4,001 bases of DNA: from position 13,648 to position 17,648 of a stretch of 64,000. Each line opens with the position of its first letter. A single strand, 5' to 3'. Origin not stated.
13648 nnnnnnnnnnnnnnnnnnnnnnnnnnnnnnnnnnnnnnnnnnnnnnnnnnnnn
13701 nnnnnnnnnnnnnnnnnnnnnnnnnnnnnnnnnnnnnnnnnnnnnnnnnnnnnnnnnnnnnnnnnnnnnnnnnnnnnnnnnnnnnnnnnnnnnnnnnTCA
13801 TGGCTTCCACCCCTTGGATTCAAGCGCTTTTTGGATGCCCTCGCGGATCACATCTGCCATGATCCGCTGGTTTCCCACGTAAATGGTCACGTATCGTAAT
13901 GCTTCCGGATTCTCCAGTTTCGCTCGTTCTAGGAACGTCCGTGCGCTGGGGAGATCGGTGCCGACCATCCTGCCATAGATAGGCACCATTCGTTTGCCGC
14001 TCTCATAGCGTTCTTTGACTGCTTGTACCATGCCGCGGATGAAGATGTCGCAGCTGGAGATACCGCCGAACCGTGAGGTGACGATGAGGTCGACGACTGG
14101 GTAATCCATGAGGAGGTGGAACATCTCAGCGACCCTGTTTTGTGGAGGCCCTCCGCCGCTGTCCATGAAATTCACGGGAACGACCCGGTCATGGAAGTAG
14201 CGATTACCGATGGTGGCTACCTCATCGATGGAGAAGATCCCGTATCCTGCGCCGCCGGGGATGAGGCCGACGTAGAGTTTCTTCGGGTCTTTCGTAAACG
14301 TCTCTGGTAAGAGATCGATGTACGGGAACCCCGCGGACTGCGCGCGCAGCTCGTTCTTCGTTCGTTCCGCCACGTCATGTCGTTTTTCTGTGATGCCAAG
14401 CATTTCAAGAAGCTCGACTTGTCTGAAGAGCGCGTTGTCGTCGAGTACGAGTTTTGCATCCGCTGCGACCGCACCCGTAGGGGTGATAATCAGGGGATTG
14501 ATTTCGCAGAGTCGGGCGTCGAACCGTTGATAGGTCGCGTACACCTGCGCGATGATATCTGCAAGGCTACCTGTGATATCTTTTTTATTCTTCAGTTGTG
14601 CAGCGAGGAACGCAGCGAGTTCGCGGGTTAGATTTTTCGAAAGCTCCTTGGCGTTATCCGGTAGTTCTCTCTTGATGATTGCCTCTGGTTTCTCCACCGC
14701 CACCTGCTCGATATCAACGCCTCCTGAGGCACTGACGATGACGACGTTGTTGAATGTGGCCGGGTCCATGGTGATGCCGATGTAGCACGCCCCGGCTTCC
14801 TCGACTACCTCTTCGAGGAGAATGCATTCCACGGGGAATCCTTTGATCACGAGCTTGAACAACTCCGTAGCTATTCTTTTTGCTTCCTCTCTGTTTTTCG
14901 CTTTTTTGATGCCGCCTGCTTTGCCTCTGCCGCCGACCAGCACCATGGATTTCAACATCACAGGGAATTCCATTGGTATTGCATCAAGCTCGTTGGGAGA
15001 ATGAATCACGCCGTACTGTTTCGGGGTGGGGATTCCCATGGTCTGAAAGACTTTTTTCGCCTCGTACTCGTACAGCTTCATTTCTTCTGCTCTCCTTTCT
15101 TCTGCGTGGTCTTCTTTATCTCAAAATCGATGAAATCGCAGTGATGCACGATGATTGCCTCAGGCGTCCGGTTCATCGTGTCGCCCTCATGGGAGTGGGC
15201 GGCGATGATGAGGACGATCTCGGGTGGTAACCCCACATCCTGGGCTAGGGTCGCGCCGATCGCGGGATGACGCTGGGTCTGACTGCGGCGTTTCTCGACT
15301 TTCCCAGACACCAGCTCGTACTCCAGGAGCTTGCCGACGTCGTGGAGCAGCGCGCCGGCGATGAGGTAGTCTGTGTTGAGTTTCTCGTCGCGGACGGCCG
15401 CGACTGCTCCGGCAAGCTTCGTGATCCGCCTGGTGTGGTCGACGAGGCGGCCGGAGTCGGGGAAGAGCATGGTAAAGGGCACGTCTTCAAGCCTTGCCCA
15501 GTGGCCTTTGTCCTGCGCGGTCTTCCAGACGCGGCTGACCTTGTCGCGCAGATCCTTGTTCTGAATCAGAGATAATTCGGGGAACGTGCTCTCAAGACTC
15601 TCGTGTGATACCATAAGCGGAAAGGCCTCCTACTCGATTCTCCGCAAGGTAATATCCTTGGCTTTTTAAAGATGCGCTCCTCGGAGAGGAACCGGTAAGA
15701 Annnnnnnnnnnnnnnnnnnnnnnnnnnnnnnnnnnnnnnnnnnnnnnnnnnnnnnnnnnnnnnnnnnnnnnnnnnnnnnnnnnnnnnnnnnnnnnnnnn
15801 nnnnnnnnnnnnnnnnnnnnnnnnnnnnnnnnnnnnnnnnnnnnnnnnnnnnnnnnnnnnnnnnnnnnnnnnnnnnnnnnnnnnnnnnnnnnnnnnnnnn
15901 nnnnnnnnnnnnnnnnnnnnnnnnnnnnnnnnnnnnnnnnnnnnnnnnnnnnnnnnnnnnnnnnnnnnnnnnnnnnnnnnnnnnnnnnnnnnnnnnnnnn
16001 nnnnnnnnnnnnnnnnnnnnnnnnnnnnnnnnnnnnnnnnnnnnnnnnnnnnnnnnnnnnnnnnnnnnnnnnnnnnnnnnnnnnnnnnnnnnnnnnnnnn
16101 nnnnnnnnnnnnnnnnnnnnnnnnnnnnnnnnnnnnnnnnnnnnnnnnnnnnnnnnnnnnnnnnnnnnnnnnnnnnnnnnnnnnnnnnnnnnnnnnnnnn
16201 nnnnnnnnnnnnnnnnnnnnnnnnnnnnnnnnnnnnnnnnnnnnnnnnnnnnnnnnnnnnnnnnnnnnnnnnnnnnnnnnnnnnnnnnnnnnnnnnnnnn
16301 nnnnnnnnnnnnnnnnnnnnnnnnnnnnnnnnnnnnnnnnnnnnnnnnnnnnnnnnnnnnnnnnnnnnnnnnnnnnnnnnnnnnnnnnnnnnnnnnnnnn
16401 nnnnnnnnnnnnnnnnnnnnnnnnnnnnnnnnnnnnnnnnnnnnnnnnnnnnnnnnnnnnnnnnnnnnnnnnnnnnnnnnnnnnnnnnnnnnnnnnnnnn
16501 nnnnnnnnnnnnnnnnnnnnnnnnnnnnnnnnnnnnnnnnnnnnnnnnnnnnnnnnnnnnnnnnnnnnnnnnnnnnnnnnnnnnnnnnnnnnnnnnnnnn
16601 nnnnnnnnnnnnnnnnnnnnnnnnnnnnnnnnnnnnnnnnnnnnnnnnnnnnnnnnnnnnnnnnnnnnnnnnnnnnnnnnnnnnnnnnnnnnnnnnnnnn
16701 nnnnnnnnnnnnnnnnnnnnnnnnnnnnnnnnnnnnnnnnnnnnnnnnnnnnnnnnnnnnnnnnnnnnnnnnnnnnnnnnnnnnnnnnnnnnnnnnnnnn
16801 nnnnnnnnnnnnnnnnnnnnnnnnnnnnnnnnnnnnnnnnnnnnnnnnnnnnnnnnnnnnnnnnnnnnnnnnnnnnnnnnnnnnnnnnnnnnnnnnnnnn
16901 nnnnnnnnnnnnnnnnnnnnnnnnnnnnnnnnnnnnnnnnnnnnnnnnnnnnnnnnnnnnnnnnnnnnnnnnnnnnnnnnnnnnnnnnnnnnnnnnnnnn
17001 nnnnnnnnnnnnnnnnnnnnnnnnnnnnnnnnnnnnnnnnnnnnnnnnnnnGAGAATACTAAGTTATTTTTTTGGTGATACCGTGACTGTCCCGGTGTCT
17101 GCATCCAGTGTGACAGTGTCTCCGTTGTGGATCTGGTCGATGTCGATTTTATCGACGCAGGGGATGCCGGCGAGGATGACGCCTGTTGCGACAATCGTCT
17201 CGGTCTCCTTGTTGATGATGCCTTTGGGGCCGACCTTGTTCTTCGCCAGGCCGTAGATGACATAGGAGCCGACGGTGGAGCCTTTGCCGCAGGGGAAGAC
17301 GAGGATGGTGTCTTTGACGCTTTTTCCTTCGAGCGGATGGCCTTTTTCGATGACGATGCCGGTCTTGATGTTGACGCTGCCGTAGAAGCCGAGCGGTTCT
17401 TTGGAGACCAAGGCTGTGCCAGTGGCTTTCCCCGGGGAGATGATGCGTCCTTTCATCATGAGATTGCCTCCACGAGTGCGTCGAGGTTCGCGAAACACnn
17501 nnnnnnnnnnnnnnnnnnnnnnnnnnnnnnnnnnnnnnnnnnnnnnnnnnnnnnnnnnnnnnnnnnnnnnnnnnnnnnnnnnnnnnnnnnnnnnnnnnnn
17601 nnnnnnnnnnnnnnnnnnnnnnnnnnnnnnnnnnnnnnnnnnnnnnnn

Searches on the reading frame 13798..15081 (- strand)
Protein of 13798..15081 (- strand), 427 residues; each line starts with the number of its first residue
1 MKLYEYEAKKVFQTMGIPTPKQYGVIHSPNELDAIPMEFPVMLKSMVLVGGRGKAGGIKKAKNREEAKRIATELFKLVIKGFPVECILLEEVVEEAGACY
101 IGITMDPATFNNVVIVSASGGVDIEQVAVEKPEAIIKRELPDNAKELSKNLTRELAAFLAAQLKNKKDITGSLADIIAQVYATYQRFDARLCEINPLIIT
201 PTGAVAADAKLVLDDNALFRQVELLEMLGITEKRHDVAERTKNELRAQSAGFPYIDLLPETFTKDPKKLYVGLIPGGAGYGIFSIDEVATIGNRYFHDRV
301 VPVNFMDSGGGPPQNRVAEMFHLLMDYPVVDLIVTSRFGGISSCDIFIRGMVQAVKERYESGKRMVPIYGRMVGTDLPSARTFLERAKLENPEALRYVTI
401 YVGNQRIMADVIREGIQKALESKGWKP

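Call 10: search_protein_families(library=pfam, proteins=[window:13798-15081:-], max_evalue=0.000001)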
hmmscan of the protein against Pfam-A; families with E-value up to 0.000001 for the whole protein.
window:13798-15081:- (427 aa): 3 families
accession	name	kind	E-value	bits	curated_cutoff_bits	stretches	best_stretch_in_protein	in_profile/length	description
PF08442.15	ATP-grasp_2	-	1.1e-42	146.4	29.5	1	2-198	1-201/202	ATP-grasp domain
PF24948.1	Citrate_synth_N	-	4e-10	39.9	83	1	42-220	55-227/232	ATP-citrate synthase ATP-grasp domain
PF13549.11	ATP-grasp_5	-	1.3e-09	38.3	27.6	1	3-213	10-221/221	ATP-grasp domain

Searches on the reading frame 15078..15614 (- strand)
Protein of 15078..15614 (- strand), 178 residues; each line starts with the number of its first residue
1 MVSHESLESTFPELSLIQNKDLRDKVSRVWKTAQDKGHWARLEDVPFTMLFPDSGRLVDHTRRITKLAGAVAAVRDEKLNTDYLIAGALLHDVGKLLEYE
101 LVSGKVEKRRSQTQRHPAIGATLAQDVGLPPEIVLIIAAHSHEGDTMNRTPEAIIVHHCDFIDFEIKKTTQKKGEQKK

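Call 10: search_protein_families(library=pfam, proteins=[window:15078-15614:-], max_evalue=0.000001)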
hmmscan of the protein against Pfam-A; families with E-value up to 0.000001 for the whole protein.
window:15078-15614:- (178 aa): 1 family
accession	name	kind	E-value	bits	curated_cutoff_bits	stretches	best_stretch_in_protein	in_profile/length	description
PF01966.28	HD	-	3.4e-13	50.3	22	1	58-161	2-112/116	HD domain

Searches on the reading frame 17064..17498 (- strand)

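Call 10: search_protein_families(library=pfam, proteins=[window:17064-17498:-], max_evalue=0.000001)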
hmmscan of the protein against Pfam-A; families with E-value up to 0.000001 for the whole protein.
window:17064-17498:- (144 aa): 1 family
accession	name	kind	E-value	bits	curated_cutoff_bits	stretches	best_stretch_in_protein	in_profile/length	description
PF01989.23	AcnX_swivel_put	-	2.8e-31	107.6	27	1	37-115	2-80/80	Aconitase X swivel domain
